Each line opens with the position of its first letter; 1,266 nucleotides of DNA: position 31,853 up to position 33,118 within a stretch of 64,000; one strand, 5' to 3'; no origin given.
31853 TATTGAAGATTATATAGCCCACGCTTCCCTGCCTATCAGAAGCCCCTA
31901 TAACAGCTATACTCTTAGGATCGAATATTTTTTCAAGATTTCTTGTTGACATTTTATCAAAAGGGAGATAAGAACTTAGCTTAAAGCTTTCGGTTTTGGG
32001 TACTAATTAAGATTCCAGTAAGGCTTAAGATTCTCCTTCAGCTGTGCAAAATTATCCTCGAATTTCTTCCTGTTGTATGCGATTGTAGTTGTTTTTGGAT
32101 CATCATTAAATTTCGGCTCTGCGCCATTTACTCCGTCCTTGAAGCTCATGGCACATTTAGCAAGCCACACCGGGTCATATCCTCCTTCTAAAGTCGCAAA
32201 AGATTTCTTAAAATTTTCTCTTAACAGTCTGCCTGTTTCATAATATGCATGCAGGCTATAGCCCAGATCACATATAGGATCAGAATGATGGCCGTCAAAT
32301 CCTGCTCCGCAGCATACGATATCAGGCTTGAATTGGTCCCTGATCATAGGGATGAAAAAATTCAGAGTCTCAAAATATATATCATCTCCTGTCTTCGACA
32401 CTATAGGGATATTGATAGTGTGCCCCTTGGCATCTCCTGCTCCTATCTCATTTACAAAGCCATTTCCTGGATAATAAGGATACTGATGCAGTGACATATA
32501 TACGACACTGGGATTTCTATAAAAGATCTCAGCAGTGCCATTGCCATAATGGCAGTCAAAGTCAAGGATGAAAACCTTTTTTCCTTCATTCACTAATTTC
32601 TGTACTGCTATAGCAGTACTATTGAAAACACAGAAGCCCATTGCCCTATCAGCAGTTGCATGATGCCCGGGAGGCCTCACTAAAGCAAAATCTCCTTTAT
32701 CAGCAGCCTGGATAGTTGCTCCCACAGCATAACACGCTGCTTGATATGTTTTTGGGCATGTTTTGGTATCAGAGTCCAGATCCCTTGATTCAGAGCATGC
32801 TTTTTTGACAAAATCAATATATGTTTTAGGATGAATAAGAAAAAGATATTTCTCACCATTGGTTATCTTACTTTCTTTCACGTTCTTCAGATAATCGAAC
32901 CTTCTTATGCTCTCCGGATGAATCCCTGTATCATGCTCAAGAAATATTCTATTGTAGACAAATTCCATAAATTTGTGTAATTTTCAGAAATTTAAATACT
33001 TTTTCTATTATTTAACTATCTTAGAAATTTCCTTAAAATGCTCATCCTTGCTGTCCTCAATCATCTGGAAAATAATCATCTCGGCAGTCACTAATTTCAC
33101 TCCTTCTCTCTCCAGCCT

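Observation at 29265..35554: Complete putative lysine-acetylation switch for acetyl-CoA synthetase encoded as one co-directional cluster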

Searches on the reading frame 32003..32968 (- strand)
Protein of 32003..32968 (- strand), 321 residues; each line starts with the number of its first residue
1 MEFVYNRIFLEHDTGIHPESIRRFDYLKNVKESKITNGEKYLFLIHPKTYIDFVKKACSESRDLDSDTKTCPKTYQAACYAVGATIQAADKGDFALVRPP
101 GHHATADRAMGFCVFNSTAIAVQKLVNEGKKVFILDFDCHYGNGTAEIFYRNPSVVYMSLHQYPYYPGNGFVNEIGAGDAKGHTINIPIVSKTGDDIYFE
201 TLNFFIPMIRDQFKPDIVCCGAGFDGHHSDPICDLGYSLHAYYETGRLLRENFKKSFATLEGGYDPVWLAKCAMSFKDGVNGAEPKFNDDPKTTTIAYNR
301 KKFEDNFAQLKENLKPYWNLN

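Call 3: search_protein_families(library=pfam, proteins=[window:32003-32968:-], max_evalue=0.001)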
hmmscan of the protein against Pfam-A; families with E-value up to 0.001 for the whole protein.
window:32003-32968:- (321 aa): 1 family
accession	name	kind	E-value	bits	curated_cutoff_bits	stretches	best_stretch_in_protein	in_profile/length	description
PF00850.24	Hist_deacetyl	-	1.7e-69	234.9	27.9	1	38-275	33-293/298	Histone deacetylase domain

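Call 4: search_protein_families(library=ncbifam, proteins=[window:32003-32968:-], max_evalue=0.001)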
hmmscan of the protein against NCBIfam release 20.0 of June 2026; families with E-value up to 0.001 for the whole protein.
window:32003-32968:- (321 aa): 0 families

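Call 6: find_homologous_proteins(query=window:32003-32968:-, max_evalue=1e-10)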
Query window:32003-32968:- (321 aa): 7627 proteins with E <= 1e-10 among 8000 candidates; the best 120 are listed.
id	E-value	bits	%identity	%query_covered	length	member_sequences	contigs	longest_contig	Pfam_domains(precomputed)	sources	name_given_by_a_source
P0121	5.1e-225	764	100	100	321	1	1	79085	PF00850.25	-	-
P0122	2.3e-192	657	83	100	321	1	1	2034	PF00850.25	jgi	jgi:acetoin utilization deacetylase AcuC-like enzyme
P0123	5.2e-192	655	82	100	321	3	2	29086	PF00850.25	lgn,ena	-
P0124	2.7e-181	620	78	100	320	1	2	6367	PF00850.25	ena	-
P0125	4.4e-179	613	76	100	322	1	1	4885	PF00850.25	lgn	-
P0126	4.3e-178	610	76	100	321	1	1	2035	PF00850.25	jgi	jgi:acetoin utilization deacetylase AcuC-like enzyme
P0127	7.3e-176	602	74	100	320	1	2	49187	PF00850.25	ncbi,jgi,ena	-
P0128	9.7e-175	599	75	100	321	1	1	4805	PF00850.25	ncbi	-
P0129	3.2e-171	587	74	100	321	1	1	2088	PF00850.25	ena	-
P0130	4.2e-171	587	75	100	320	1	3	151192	PF00850.25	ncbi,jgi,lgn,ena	-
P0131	4.5e-170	583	71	100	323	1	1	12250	PF00850.25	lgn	-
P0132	3.3e-169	580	73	100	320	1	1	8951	PF00850.25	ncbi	-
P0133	1.9e-168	578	73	100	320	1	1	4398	PF00850.25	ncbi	-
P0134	1.5e-167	575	74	100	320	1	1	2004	PF00850.25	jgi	jgi:acetoin utilization deacetylase AcuC-like enzyme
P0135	9.8e-148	510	77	84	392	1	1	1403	PF00850.25,PF02463.26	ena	-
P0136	5.8e-146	504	65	99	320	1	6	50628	PF00850.25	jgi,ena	-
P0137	3.3e-140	485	64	99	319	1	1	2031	PF00850.25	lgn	-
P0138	8.4e-136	471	61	99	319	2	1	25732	PF00850.25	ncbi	-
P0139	4.9e-127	442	59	100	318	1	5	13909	PF00850.25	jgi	-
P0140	7.0e-126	438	59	100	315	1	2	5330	PF00850.25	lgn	-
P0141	2.6e-122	426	57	100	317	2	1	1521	PF00850.25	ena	-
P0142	4.4e-121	422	58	99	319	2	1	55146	PF00850.25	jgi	-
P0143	2.9e-120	420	63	88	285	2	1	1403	PF00850.25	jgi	-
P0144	3.6e-114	399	55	99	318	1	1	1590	PF00850.25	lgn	-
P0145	3.9e-113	396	53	99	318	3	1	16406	PF00850.25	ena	-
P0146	2.3e-112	394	53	100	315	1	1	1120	PF00850.25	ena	-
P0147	7.1e-112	392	55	100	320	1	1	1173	PF00850.25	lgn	-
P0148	1.5e-110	388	51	100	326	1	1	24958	PF00850.25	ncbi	-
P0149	1.1e-108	381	52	99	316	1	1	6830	PF00850.25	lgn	-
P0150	2.3e-107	377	54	99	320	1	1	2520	PF00850.25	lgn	-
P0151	4.7e-107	376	53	100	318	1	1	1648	PF00850.25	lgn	-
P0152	4.9e-107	376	53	100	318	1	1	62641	PF00850.25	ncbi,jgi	-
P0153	5.4e-107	376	52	100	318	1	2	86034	PF00850.25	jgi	jgi:acetoin utilization deacetylase AcuC-like enzyme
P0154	5.9e-107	376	52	100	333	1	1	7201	PF00850.25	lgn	-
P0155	3.6e-106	373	52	100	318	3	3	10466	PF00850.25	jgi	jgi:acetoin utilization deacetylase AcuC-like enzyme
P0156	9.7e-106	372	53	100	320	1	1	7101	PF00850.25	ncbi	-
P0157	1.1e-105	372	52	100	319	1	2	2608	PF00850.25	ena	-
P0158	1.3e-105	371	52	100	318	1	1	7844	PF00850.25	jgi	jgi:acetoin utilization deacetylase AcuC-like enzyme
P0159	8.3e-105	369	52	99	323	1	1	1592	PF00850.25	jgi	jgi:acetoin utilization deacetylase AcuC-like enzyme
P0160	1.1e-104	368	51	100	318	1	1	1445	PF00850.25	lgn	-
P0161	1.6e-104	368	50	100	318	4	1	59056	PF00850.25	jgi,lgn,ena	-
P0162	1.9e-104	368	50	100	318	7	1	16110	PF00850.25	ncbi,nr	ncbi:histone deacetylase [Patescibacteria group bacterium]|nr:histone deacetylase [Patescibacteria g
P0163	1.9e-104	368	52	100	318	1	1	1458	PF00850.25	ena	-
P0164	2.5e-104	367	52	99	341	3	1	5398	PF00850.25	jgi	jgi:acetoin utilization deacetylase AcuC-like enzyme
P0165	3.2e-104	367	53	100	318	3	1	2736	PF00850.25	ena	-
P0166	3.8e-104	367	49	100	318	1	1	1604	PF00850.25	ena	-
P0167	4.0e-104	366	53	100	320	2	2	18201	PF00850.25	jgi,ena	-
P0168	4.6e-104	366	52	100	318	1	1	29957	PF00850.25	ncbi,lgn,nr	ncbi:MAG: histone deacetylase [Nanoarchaeota archaeon]|nr:histone deacetylase [Nanoarchaeota archaeo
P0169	5.1e-104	366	50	100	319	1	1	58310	PF00850.25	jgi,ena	-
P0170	6.7e-104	366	51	100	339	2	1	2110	PF00850.25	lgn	-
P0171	7.7e-104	366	48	99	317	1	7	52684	PF00850.25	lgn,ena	-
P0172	9.4e-104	365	51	100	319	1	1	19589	PF00850.25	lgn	-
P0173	9.7e-104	365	51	100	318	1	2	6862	PF00850.25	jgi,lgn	-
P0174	1.3e-103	365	52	100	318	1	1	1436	PF00850.25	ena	-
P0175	2.0e-103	364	51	100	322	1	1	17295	PF00850.25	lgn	-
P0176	5.7e-103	363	51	99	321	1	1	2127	PF00850.25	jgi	jgi:acetoin utilization deacetylase AcuC-like enzyme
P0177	5.7e-103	363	52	100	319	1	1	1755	PF00850.25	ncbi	-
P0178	6.7e-103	362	52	100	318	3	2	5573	PF00850.25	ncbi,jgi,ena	-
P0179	6.9e-103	362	50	100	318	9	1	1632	PF00850.25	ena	-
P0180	7.5e-103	362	49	100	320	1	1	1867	PF00850.25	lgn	-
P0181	7.9e-103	362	50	100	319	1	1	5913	PF00850.25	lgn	-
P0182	7.9e-103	362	51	100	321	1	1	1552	PF00850.25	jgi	jgi:acetoin utilization deacetylase AcuC-like enzyme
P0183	8.0e-103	362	51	100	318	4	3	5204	PF00850.25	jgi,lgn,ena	jgi:acetoin utilization deacetylase AcuC-like enzyme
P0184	8.6e-103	362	49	100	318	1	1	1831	PF00850.25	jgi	jgi:acetoin utilization deacetylase AcuC-like enzyme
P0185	1.0e-102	362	51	100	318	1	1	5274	PF00850.25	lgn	-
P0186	1.0e-102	362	50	100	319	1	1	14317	PF00850.25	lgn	-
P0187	1.0e-102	362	50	100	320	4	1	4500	PF00850.25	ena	-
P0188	1.2e-102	362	51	99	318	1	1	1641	PF00850.25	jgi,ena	-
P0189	1.4e-102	361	54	89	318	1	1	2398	PF00850.25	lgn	-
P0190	1.9e-102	361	51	100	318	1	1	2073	PF00850.25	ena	-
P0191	1.9e-102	361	51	100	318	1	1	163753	PF00850.25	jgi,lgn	-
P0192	2.3e-102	361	47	100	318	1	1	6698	PF00850.25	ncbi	-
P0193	2.6e-102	361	52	99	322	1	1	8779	PF00850.25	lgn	-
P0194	3.5e-102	360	51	100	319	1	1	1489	PF00850.25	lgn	-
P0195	3.6e-102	360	51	100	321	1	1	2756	PF00850.25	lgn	-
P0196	4.1e-102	360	53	98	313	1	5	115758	PF00850.25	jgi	-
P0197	4.4e-102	360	50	100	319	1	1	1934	PF00850.25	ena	-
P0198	6.1e-102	359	49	100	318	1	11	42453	PF00850.25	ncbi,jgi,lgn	-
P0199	7.6e-102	359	50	100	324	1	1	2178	PF00850.25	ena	-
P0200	8.0e-102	359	51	100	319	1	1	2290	PF00850.25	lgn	-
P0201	8.9e-102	359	50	99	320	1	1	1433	PF00850.25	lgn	-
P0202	1.1e-101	358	51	99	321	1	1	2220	PF00850.25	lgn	-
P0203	1.4e-101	358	50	100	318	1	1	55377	PF00850.25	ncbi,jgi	-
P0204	1.8e-101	358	50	99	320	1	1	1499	PF00850.25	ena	-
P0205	1.8e-101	358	50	100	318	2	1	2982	PF00850.25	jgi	-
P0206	2.1e-101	358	48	100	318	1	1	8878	PF00850.25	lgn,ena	-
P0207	2.2e-101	357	50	100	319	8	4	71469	PF00850.25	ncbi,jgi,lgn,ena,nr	ncbi:MAG TPA: histone deacetylase [Saprospiraceae bacterium]|nr:histone deacetylase [Saprospiraceae 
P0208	2.4e-101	357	53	94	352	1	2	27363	PF00850.25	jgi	-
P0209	3.2e-101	357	49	100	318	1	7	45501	PF00850.25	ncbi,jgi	jgi:acetoin utilization deacetylase AcuC-like enzyme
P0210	3.4e-101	357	50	100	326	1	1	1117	PF00850.25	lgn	-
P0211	4.0e-101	357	51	98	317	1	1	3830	PF00850.25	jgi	jgi:acetoin utilization deacetylase AcuC-like enzyme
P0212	6.8e-101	356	51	100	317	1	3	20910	PF00850.25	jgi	jgi:acetoin utilization deacetylase AcuC-like enzyme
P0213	8.5e-101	356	48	100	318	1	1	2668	PF00850.25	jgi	jgi:acetoin utilization deacetylase AcuC-like enzyme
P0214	1.1e-100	355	49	100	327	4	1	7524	PF00850.25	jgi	jgi:acetoin utilization deacetylase AcuC-like enzyme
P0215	2.9e-100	354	50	99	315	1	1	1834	PF00850.25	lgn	-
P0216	3.5e-100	354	50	100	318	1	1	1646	PF00850.25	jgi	jgi:acetoin utilization deacetylase AcuC-like enzyme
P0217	3.7e-100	353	49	100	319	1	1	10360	PF00850.25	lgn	-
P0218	4.0e-100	353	49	100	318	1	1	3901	PF00850.25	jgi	jgi:acetoin utilization deacetylase AcuC-like enzyme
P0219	4.2e-100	353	50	100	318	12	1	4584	PF00850.25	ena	-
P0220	4.5e-100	353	49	100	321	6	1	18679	PF00850.25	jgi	-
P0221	7.1e-100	353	48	99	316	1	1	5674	PF00850.25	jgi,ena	-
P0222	9.0e-100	352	51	99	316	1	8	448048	PF00850.25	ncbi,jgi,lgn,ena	-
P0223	1.1e-99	352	51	100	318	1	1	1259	PF00850.25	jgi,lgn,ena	-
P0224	3.2e-99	350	50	97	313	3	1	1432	PF00850.25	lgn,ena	-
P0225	3.4e-99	350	49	100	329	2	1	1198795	PF00850.25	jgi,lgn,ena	-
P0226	4.2e-99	350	49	100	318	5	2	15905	PF00850.25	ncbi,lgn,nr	ncbi:MAG: histone deacetylase [Saprospiraceae bacterium]|nr:histone deacetylase [Saprospiraceae bact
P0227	6.0e-99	349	46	100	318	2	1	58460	PF00850.25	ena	-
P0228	7.4e-99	349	49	99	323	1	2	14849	PF00850.25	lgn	-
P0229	1.1e-98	349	49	100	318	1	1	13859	PF00850.25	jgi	-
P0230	1.1e-98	349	48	100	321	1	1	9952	PF00850.25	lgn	-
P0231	1.4e-98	348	49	99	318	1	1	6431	PF00850.25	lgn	-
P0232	1.5e-98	348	49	100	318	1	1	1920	PF00850.25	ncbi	-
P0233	1.9e-98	348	50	99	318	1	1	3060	PF00850.25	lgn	-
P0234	2.1e-98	348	50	100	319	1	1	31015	PF00850.25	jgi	jgi:acetoin utilization deacetylase AcuC-like enzyme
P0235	3.3e-98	347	49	100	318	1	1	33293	PF00850.25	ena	-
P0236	5.6e-98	346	50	99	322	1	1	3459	PF00850.25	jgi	jgi:acetoin utilization deacetylase AcuC-like enzyme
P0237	6.2e-98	346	50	100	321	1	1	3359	PF00850.25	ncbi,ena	-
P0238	6.4e-98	346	49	100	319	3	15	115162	PF00850.25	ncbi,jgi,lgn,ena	jgi:acetoin utilization deacetylase AcuC-like enzyme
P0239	8.7e-98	346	49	100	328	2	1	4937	PF00850.25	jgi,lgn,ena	jgi:acetoin utilization deacetylase AcuC-like enzyme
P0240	9.2e-98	346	49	100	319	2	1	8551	PF00850.25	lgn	-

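Call 12: search_solved_structures(query=window:32003-32968:-, max_evalue=1e-10, show_alignments=2)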
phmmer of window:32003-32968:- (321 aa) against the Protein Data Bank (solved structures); distinct sequences matched with E-value up to 1e-10: 131 (the best 60 are shown).
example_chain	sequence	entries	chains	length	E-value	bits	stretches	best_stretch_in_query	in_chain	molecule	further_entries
5g0h_A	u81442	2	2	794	2.4e-64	220.8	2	64-272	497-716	HDAC6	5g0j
5g0i_A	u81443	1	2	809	2.6e-64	220.7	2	64-272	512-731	HDAC6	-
7qno_A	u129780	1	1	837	2.9e-64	220.6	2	64-272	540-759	Histone deacetylase 6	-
9k91_A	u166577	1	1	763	1.1e-60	208.8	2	60-272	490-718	Histone deacetylase 6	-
3c0y_A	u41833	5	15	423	3.7e-37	131.5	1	91-268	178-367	Histone deacetylase 7a | HISTONE DEACETYLASE 7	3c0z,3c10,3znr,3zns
8szt_B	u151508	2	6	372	3.8e-37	131.4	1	92-284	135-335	Histone deacetylase domain-containing protein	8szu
6j6t_A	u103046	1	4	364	4.4e-37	131.2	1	66-291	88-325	Histone deacetylase 15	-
5zmp_A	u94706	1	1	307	3.9e-36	128.1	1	3-273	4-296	lysine deacylase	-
5ji5_A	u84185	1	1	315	2.2e-35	125.6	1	33-271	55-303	BuphA.10154.a.B1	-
5zop_G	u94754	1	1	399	3.2e-35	125.1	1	90-270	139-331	Histone deacetylase 4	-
5zoo_G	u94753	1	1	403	3.3e-35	125.1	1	90-270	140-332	Histone deacetylase 4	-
2vqo_A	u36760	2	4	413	3.5e-35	125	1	90-270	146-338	HISTONE DEACETYLASE 4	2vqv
2vqw_G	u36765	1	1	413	3.5e-35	125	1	90-270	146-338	HISTONE DEACETYLASE 4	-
5g0x_A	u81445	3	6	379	8.4e-35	123.7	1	40-289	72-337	HDAH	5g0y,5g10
5li3_A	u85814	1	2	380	8.5e-35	123.7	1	40-289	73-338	Acetoin utilization protein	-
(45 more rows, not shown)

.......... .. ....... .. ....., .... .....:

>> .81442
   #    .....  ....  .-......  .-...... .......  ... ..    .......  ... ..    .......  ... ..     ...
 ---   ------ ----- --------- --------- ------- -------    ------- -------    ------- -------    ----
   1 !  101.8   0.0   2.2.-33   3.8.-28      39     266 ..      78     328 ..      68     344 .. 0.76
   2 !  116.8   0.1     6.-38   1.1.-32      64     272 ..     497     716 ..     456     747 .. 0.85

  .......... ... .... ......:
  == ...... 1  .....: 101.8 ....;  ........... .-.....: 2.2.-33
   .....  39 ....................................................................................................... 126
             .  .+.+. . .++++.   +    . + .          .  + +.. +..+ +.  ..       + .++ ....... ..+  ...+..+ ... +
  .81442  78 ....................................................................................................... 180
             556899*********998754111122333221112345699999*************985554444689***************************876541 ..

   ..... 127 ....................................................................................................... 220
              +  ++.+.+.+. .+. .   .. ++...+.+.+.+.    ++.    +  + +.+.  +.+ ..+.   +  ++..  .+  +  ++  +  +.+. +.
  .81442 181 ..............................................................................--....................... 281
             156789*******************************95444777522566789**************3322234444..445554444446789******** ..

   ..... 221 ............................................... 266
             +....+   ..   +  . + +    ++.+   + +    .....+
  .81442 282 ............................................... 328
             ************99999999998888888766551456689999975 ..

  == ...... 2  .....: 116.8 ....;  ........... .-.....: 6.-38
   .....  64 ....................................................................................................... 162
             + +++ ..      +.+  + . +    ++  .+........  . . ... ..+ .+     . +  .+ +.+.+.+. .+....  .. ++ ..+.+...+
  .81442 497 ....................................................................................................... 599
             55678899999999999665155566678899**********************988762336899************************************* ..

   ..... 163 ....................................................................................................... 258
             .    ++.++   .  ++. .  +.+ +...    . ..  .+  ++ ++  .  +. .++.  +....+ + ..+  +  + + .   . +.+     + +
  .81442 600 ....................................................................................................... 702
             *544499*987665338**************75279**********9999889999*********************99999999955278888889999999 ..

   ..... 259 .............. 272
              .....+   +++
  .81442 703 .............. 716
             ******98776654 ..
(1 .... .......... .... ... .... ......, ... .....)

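Call 18: list_cluster_members(proteins=[P0130, P0127, P0128, P0132, P0133, P0003, P0004, P0007, P0010, P0012])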
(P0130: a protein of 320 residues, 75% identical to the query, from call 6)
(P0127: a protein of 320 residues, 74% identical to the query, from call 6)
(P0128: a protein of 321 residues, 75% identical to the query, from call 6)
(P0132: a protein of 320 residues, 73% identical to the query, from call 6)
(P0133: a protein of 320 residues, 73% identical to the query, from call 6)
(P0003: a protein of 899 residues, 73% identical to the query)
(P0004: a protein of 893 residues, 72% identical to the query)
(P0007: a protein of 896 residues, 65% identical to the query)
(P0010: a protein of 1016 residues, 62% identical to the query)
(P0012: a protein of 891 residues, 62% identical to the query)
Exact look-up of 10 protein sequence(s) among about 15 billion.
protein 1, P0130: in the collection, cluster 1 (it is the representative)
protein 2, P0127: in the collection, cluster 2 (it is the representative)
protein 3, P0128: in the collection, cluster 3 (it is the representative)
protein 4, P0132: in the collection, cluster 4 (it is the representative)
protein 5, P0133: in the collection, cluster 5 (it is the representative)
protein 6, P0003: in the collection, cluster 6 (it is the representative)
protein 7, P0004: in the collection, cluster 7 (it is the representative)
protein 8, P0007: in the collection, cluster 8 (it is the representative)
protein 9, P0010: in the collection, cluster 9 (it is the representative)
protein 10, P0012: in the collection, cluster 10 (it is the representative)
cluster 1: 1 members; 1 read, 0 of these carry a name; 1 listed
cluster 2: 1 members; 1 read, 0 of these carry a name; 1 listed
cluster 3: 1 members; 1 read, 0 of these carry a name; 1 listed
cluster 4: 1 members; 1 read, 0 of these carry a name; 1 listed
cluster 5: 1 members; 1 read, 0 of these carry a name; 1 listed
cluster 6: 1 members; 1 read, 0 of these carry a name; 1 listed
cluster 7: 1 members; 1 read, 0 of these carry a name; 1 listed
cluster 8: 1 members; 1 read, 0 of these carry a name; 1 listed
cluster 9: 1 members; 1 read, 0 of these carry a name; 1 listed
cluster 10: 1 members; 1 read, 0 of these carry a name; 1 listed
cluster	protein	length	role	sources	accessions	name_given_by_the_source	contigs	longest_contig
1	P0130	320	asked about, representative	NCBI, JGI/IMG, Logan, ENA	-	-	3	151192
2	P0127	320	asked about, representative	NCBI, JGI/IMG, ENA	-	-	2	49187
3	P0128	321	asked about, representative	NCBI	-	-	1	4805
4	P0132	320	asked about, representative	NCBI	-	-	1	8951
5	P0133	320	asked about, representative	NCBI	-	-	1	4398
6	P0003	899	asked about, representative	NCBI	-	-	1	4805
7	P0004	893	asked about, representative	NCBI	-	-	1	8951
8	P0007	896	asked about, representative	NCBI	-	-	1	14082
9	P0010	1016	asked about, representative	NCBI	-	-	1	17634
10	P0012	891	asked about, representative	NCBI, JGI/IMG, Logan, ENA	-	-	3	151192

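Call 44: find_encoding_contigs(protein=P0136, flank=8000, max_places=2)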
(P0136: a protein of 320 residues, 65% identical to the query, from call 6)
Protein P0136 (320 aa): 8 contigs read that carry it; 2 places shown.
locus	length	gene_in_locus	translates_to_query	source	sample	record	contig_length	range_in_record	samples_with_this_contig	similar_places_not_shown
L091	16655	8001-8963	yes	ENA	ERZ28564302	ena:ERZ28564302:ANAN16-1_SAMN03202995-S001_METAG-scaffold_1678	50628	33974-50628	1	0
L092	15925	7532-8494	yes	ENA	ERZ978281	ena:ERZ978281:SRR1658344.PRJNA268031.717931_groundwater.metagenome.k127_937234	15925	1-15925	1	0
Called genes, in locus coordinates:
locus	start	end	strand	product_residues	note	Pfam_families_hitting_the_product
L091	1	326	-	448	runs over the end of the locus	-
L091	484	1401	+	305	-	-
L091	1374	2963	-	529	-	PF01406:tRNA-synt_1e (faint), PF01921:tRNA-synt_1f, PF09334:tRNA-synt_1g (faint), PF19269:Anticodon_2 (weak)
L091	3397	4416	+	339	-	PF00480:ROK, PF02685:Glucokinase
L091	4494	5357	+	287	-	PF02661:Fic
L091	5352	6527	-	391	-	PF00155:Aminotran_1_2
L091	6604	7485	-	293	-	-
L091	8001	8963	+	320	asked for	PF00850:Hist_deacetyl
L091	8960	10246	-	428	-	PF02812:ELFV_dehydrog_N, PF00208:ELFV_dehydrog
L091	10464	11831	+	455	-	-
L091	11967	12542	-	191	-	PF13412:HTH_24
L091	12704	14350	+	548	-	PF01645:Glu_synthase (faint)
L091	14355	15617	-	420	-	PF00278:Orn_DAP_Arg_deC, PF02784:Orn_Arg_deC_N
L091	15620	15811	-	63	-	PF01361:Tautomerase, PF14552:Tautomerase_2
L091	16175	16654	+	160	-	?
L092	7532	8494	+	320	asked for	PF00850:Hist_deacetyl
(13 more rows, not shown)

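Call 45: find_encoding_contigs(protein=P0142, flank=8000, max_places=1)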
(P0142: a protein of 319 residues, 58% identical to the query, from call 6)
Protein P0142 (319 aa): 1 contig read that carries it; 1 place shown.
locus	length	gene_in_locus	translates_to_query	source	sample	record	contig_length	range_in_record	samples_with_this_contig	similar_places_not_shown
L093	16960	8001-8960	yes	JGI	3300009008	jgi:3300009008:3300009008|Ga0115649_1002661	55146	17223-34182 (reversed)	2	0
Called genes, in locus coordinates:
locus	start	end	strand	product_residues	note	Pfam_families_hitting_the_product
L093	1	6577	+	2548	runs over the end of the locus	-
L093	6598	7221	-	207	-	-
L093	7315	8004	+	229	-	PF22090:Gins51_C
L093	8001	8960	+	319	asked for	PF00850:Hist_deacetyl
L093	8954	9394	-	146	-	PF04472:SepF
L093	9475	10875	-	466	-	-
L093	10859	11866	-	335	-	-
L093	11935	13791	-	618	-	PF01078:Mg_chelatase (weak), PF05496:RuvB_N (faint), PF13401:AAA_22 (faint), PF00158:Sigma54_activat, PF07728:AAA_5 (weak), PF20436:LonB_AAA-LID (weak), PF05362:Lon_C, PF13541:ChlI, +1 more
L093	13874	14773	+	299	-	-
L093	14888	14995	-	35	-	-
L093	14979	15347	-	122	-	-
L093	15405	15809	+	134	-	-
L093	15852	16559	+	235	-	-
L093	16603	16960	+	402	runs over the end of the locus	PF01970:TctA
